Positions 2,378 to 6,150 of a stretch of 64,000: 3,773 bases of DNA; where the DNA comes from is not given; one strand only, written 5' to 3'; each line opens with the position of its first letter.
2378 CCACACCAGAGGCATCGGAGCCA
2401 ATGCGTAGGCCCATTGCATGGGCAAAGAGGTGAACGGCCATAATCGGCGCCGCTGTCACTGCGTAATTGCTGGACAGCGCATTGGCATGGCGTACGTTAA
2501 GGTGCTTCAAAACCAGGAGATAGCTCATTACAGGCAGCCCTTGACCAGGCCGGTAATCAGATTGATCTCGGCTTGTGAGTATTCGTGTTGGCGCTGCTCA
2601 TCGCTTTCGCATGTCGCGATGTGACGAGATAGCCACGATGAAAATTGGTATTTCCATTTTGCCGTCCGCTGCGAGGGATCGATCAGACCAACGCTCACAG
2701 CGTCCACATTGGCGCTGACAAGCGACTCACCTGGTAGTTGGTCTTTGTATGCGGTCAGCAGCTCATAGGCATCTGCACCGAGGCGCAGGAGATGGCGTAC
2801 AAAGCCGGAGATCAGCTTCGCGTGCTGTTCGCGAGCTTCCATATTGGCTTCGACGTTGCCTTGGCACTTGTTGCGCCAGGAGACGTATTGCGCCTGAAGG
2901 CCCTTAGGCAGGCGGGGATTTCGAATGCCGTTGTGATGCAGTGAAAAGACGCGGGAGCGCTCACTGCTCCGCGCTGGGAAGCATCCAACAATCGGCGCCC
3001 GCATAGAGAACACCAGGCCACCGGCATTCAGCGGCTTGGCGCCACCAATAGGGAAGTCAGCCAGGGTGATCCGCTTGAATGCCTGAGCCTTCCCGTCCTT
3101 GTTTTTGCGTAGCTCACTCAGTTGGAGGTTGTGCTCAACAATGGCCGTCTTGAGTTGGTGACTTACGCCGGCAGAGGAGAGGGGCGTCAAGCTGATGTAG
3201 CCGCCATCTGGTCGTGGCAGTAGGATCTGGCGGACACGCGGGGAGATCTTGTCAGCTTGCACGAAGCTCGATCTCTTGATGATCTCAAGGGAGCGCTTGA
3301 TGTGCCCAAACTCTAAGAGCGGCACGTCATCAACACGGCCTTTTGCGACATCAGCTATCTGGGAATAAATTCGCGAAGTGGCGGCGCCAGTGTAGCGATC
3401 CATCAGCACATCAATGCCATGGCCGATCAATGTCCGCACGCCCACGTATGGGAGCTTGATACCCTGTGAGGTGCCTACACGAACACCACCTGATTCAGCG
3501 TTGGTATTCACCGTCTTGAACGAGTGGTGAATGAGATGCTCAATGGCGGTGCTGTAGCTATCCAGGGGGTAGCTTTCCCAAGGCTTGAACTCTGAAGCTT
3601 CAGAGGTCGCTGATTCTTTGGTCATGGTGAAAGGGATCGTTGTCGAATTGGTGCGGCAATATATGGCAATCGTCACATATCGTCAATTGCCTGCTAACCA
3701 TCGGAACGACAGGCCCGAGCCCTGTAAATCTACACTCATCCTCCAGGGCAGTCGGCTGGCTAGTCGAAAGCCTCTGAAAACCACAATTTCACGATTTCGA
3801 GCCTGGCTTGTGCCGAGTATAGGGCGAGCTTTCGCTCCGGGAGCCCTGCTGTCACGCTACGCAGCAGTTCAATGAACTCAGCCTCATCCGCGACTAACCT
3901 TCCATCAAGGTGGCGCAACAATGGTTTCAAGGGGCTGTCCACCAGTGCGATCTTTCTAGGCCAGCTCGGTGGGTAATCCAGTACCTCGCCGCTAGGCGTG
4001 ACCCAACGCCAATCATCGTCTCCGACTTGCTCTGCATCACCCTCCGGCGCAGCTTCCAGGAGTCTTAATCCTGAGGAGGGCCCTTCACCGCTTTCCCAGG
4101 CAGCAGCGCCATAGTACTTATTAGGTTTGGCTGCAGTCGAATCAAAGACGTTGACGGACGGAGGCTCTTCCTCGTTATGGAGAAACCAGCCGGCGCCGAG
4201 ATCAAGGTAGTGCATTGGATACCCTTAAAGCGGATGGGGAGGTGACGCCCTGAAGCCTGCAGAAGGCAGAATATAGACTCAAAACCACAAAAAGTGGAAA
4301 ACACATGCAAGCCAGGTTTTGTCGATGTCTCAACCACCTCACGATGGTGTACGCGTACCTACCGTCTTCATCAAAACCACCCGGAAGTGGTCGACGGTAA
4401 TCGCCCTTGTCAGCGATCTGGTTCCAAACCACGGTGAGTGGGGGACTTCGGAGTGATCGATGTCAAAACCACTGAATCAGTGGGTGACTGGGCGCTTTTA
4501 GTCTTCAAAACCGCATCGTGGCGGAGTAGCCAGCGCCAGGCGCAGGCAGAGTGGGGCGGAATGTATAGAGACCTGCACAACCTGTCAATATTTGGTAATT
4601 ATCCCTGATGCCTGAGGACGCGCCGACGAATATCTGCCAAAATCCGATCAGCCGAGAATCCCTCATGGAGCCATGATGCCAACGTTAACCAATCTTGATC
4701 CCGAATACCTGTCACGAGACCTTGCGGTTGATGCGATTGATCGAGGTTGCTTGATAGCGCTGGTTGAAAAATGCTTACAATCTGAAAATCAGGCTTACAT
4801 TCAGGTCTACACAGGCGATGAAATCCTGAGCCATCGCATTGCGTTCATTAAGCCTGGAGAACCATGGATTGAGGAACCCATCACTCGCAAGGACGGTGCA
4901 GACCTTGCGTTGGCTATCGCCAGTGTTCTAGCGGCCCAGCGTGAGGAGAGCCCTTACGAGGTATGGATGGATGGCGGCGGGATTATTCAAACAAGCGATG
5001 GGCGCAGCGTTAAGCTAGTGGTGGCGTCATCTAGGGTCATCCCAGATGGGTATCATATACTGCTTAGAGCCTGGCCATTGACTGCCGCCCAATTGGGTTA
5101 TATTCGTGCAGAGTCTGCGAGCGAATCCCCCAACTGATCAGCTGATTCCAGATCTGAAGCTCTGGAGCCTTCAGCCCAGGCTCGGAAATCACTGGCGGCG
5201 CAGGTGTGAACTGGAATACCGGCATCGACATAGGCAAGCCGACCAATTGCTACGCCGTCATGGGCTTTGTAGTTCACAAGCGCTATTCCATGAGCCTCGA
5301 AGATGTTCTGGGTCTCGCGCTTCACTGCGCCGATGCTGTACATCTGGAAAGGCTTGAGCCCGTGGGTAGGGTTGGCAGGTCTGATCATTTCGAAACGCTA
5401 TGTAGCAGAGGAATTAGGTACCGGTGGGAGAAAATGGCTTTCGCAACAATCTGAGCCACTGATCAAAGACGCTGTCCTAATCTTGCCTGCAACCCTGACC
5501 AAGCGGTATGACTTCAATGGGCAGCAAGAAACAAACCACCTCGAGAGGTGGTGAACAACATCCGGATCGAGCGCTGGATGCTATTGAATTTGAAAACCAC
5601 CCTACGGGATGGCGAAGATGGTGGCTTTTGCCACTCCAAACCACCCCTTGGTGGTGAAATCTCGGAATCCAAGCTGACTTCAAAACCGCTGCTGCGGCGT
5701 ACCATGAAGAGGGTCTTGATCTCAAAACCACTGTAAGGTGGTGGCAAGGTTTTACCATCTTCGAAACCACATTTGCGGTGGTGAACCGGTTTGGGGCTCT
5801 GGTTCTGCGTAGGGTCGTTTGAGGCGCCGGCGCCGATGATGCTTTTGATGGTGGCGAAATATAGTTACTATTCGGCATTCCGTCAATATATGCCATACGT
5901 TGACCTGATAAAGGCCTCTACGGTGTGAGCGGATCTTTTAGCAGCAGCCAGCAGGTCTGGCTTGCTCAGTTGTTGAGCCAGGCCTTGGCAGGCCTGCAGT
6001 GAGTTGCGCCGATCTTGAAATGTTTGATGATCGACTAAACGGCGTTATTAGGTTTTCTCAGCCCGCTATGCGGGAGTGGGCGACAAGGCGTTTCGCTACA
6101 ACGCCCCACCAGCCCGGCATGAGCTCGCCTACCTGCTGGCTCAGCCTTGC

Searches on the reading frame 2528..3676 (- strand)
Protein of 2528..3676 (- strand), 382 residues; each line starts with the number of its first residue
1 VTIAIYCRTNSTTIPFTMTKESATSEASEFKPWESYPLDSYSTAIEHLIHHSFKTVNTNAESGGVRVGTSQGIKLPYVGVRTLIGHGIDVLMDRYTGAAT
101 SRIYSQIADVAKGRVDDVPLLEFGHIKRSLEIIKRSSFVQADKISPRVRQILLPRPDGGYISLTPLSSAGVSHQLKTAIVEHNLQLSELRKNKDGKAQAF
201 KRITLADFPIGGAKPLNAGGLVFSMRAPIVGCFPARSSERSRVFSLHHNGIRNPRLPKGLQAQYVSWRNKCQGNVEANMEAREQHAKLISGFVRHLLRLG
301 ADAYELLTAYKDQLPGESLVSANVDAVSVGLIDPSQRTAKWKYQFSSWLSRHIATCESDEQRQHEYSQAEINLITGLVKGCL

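Call 7: search_protein_families(library=pfam, proteins=[window:2528-3676:-], max_evalue=0.01)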
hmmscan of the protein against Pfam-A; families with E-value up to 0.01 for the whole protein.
window:2528-3676:- (382 aa): 1 family
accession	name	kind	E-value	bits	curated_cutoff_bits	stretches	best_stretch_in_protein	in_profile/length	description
PF09611.15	Cas_Csy1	-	3.6e-05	23.5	22.7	1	144-305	125-301/378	CRISPR-associated protein (Cas_Csy1)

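Call 13: search_protein_families(library=ncbifam, proteins=[window:2528-3676:-], max_evalue=0.01)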
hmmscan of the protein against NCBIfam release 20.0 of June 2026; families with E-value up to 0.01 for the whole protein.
window:2528-3676:- (382 aa): 1 family
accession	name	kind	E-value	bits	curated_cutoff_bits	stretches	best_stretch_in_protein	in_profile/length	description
TIGR02564.1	cas_Csy1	equivalog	0.0072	15.3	169.4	0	148-303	130-301/385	type I-F CRISPR-associated protein Csy1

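Call 15: find_homologous_proteins(query=window:2528-3676:-)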
Query window:2528-3676:- (382 aa): 16 proteins with E <= 0.001 among 3277 candidates.
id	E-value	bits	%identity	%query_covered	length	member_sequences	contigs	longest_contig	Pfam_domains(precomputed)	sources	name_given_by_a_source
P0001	1.5e-241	819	100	96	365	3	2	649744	-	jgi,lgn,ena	-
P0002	1.0e-157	543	67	96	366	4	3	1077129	-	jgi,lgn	jgi:hypothetical protein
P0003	9.5e-157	540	67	96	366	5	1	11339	-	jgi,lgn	jgi:hypothetical protein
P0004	1.1e-154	533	66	96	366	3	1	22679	-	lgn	-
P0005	1.4e-149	516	64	96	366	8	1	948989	-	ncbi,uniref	ncbi:hypothetical protein [Pseudomonas sp. PLMAX]|uniref:hypothetical protein n=1 Tax=Pseudomonas sp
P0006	9.6e-149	513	63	96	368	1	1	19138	-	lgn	-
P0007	3.0e-145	502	62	96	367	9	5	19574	-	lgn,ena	-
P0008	2.0e-144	499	61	96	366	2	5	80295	-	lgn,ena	-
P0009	2.2e-89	318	62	63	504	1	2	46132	-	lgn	-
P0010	1.4e-85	305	60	62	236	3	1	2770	-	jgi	jgi:hypothetical protein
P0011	1.3e-70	256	37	95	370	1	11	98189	PF09611.16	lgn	-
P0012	2.8e-68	249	38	92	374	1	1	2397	-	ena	-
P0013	1.4e-32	131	33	85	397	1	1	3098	PF09611.16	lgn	-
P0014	6.0e-25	106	29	89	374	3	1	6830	-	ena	-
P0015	1.2e-23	102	30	90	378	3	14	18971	-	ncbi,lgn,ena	-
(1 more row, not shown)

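Call 16: find_encoding_contigs(protein=P0002, flank=10000, max_places=3)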
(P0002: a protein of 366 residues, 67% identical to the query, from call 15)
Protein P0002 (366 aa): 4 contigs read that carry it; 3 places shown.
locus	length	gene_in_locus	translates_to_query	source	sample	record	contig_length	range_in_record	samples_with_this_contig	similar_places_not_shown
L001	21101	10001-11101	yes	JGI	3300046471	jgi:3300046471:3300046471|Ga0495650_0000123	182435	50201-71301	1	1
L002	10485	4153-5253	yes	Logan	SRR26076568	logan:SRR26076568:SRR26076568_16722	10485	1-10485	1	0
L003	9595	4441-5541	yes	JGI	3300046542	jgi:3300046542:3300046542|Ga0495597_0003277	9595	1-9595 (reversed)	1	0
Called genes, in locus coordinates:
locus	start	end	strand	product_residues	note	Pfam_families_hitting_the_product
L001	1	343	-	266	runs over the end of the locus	-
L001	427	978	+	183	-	-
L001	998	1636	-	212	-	PF13365:Trypsin_2 (faint)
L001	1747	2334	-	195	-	-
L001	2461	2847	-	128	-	-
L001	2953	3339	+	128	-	-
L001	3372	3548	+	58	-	-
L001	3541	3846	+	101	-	-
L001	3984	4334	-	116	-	-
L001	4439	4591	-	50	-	-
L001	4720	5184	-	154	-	-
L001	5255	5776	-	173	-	PF22275:DUF6957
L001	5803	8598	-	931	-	PF22590:Cas3-like_C_2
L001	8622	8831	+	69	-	-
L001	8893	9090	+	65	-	-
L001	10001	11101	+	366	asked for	-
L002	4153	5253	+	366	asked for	-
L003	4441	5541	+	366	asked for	-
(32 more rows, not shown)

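Call 17: find_encoding_contigs(protein=P0005, flank=10000, max_places=2)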
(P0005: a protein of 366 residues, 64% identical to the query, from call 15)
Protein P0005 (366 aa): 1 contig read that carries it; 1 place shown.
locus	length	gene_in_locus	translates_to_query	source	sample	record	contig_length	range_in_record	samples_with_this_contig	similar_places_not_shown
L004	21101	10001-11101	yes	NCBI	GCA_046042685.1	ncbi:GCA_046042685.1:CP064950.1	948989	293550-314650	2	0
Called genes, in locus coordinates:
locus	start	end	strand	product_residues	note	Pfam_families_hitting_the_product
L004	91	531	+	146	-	-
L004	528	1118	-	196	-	-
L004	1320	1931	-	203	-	-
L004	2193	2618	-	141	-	PF01797:Y1_Tnp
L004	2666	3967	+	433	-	PF12323:HTH_OrfB_IS605, PF01385:OrfB_IS605, PF07282:Cas12f1-like_TNB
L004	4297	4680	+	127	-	-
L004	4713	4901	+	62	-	-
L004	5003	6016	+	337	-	PF14388:DUF4419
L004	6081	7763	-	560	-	-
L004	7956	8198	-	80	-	-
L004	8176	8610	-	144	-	-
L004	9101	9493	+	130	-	-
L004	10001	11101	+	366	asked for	-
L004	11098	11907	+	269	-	PF09614:Cas_Csy2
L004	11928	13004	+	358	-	PF09615:Cas_Csy3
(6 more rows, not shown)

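Call 18: find_encoding_contigs(protein=P0008, flank=10000, max_places=3)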
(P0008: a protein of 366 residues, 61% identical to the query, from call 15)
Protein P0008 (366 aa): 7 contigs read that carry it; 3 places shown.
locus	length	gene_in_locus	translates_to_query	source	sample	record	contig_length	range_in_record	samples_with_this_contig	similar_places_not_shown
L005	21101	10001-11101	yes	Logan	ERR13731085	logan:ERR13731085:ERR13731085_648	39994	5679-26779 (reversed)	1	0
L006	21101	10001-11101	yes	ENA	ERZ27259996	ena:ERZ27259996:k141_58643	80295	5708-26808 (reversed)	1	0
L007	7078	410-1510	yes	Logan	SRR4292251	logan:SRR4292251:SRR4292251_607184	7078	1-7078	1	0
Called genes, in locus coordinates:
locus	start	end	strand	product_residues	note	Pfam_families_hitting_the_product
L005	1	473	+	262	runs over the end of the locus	PF14243:R2K_3, PF18299:R2K_2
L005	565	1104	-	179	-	PF18760:ART-PolyVal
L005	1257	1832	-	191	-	-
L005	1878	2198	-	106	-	PF14213:DUF4325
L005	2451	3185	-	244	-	-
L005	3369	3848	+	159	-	-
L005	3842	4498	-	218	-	-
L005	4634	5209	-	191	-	-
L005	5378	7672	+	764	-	PF03235:GmrSD_N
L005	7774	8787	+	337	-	PF14388:DUF4419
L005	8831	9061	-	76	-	-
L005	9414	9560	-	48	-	-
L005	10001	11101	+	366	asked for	-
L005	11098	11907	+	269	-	PF09614:Cas_Csy2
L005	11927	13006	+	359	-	PF09615:Cas_Csy3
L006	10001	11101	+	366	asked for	-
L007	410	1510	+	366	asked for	-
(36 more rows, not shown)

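Call 19: find_encoding_contigs(protein=P0011, flank=10000, max_places=3)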
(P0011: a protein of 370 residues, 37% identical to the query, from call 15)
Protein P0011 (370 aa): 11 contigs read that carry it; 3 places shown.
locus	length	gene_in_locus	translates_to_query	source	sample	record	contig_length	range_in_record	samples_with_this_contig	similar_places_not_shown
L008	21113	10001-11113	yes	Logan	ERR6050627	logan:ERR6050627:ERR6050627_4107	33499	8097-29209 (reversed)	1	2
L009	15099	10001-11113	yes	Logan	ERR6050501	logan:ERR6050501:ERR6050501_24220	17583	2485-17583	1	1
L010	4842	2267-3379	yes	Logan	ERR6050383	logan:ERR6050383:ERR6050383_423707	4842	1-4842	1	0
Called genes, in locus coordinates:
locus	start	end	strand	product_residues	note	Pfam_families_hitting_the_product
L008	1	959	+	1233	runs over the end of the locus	PF12128:DUF3584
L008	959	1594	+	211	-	PF21980:MksE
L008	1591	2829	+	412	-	-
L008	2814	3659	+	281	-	PF23947:DUF7281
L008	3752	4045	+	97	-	-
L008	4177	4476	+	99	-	-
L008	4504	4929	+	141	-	-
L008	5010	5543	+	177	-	PF00293:NUDIX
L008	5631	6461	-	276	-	PF13391:HNH_2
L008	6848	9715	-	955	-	PF22590:Cas3-like_C_2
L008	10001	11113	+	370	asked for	PF09611:Cas_Csy1 (faint)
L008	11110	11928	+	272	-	PF09614:Cas_Csy2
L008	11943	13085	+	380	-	PF09615:Cas_Csy3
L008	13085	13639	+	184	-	-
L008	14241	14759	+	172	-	-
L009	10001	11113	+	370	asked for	PF09611:Cas_Csy1 (faint)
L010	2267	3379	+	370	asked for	PF09611:Cas_Csy1 (faint)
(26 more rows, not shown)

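Call 25: find_encoding_contigs(protein=P0001, flank=10000, max_places=2)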
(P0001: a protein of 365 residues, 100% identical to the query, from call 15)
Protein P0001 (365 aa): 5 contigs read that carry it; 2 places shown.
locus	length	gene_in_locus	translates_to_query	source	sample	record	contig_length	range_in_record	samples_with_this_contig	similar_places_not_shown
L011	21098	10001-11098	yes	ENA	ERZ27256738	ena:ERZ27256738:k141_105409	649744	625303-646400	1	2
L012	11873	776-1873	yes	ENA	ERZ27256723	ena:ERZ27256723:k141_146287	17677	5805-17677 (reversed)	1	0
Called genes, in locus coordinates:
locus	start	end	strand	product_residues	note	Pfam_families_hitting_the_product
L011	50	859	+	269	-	-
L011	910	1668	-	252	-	PF21790:OGG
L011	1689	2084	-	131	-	PF07205:DUF1413 (weak)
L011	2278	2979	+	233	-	-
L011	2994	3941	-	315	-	PF01068:DNA_ligase_A_M, PF04679:DNA_ligase_A_C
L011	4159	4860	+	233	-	-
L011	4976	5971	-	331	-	-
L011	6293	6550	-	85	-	-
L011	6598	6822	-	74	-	-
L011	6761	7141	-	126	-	-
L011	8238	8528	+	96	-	-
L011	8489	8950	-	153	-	-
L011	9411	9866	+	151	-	-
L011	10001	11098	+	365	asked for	-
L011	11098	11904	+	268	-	PF09614:Cas_Csy2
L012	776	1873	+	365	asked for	-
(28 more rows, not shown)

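Call 26: find_encoding_contigs(protein=P0007, flank=10000, max_places=3)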
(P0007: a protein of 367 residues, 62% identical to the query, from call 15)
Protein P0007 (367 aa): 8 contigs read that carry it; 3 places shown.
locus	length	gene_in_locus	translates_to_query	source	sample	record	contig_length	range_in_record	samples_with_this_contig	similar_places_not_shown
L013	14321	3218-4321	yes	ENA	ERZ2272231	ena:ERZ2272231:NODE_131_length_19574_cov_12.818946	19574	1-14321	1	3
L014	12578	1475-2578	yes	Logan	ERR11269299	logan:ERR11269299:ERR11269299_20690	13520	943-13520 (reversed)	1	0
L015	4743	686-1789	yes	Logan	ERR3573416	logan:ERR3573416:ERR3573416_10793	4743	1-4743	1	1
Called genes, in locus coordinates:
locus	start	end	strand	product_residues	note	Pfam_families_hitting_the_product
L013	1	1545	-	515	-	?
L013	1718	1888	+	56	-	-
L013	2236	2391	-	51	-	-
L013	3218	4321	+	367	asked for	-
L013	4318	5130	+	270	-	PF09614:Cas_Csy2 (weak)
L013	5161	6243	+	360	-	PF09615:Cas_Csy3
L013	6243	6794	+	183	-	PF09618:Cas_Csy4 (faint)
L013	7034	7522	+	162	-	-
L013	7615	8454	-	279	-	-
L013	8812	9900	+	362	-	-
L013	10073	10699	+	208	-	PF03692:CxxCxxCC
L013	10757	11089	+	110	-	-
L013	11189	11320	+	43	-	-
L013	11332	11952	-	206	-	PF12694:cpYpsA (faint)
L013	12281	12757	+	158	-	PF27269:YonG_N (faint)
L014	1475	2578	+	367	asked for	-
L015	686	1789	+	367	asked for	-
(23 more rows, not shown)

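Call 27: find_encoding_contigs(protein=P0015, flank=10000, max_places=3)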
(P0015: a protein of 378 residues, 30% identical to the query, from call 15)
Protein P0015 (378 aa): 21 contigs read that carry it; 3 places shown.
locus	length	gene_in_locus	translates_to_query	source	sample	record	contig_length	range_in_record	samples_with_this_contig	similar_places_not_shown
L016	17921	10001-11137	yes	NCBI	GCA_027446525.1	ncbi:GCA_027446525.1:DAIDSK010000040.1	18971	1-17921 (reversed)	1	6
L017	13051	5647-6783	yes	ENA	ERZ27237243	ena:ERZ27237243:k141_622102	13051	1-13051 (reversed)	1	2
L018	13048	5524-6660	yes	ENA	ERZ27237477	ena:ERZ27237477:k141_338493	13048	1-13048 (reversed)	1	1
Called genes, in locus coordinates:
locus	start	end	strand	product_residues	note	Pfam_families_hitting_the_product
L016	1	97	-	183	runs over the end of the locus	PF01292:Ni_hydr_CYTB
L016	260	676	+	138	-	-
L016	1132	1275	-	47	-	-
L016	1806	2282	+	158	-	PF13470:PIN_3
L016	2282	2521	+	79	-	-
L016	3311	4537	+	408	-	PF13356:Arm-DNA-bind_3, PF00589:Phage_integrase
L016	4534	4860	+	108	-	PF05973:Gp49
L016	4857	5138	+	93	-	PF13443:HTH_26 (faint), PF13560:HTH_31, PF12844:HTH_19 (faint), PF01381:HTH_3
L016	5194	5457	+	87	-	PF10387:DUF2442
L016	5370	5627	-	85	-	-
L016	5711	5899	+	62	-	-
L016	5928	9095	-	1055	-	PF21384:Cas3_I-F_Cas2, PF22590:Cas3-like_C_2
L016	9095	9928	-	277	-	PF13280:WYL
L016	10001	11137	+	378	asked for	-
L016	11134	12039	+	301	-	PF09614:Cas_Csy2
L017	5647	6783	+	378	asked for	-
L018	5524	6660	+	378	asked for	-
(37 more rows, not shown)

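Call 28: find_encoding_contigs(protein=P0004, flank=10000, max_places=2)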
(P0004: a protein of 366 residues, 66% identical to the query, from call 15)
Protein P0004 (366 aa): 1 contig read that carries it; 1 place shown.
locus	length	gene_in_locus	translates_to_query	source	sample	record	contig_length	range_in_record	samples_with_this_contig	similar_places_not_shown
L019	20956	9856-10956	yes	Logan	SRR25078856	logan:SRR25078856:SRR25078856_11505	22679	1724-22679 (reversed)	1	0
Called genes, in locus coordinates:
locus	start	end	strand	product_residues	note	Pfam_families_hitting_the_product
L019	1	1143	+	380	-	?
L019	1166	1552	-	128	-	-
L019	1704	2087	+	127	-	-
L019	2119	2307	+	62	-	-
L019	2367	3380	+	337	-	PF14388:DUF4419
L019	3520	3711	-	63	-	-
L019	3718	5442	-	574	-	-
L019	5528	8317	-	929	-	PF22590:Cas3-like_C_2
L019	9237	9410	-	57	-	-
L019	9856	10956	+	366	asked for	-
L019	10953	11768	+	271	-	PF09614:Cas_Csy2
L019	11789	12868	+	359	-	PF09615:Cas_Csy3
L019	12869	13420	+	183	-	PF09618:Cas_Csy4 (faint)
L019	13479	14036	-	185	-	PF03691:UPF0167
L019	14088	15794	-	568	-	PF07963:N_methyl (faint)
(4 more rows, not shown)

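Call 50: search_solved_structures(query=window:2528-3625:-, max_evalue=1, show_alignments=1)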
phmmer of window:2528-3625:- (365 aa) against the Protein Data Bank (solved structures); distinct sequences matched with E-value up to 1: 0.

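Call 80: find_related_loci(query=A3, collection=genome_contigs, flank=7000)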
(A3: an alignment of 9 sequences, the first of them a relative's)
Query A3 (365 aa) in genome_contigs; peptide patterns used: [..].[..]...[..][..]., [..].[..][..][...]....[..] (x = any residue, [..] = any of these).
40 stretches matched a pattern; 2 encode a relative of the query (tblastn E <= 1e-3); 2 distinct loci.
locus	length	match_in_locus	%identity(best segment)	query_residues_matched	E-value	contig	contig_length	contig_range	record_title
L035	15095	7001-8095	67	1-365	3e-169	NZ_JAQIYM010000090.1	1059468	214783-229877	Pseudomonas serbica strain IT-P366 plasmid unnamed1, whole genome shotgun sequence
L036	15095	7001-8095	64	1-365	2e-161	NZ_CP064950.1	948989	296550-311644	Pseudomonas sp. PLMAX plasmid pPLMAXa, complete sequence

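Call 123: search_protein_families(library=padloc, proteins=[window:2528-3625:-], max_evalue=0.01)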
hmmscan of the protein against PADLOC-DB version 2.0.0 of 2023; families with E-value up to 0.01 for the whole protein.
window:2528-3625:- (365 aa): 7 families
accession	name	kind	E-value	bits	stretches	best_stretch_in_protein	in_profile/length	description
PDLC01425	Cas8f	-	3.5e-30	103.4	1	22-234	20-230/401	CAS-I-F; effector_LS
PDLC01627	Cas8f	-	7.5e-09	33.3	1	126-289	122-288/352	CAS-I-F; effector_LS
PDLC01288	Cas8f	-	1.8e-05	22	1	130-288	126-281/362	CAS-I-F; effector_LS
PDLC01348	Cas8f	-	0.0012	16.4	1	129-288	121-283/349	CAS-I-F; effector_LS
PDLC01028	Cas8f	-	0.0016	15.5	1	131-286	130-301/385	CRISPR type I-F/YPEST-associated protein Csy1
PDLC01206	Cas8f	-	0.0035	14.6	1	123-172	188-236/387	CAS-I-F; effector_LS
PDLC01793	Cas85f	-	0.0044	13.4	1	109-168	177-235/631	-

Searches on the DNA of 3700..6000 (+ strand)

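Call 12: search_dna_similar(query=window:3700-6000:+, collection=plasmids, mode=distant)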
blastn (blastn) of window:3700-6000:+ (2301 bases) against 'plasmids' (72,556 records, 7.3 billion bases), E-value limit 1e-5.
No match.

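Call 76: search_rna_families(source=window, start=4200, end=5900, threshold=evalue, max_evalue=10)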
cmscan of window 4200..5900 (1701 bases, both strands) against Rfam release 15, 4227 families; matches with E-value up to 10: 2.
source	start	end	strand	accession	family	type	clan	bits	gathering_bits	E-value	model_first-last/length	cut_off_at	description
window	5836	5881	+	RF00344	snoZ267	Gene; snRNA; snoRNA; CD-box;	-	17.8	43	4.2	1-73/73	no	Small nucleolar RNA Z267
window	4747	4876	+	RF02168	PVT1_5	Gene; lncRNA;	-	16.7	60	8.4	1-133/133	no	Pvt1 oncogene conserved region 5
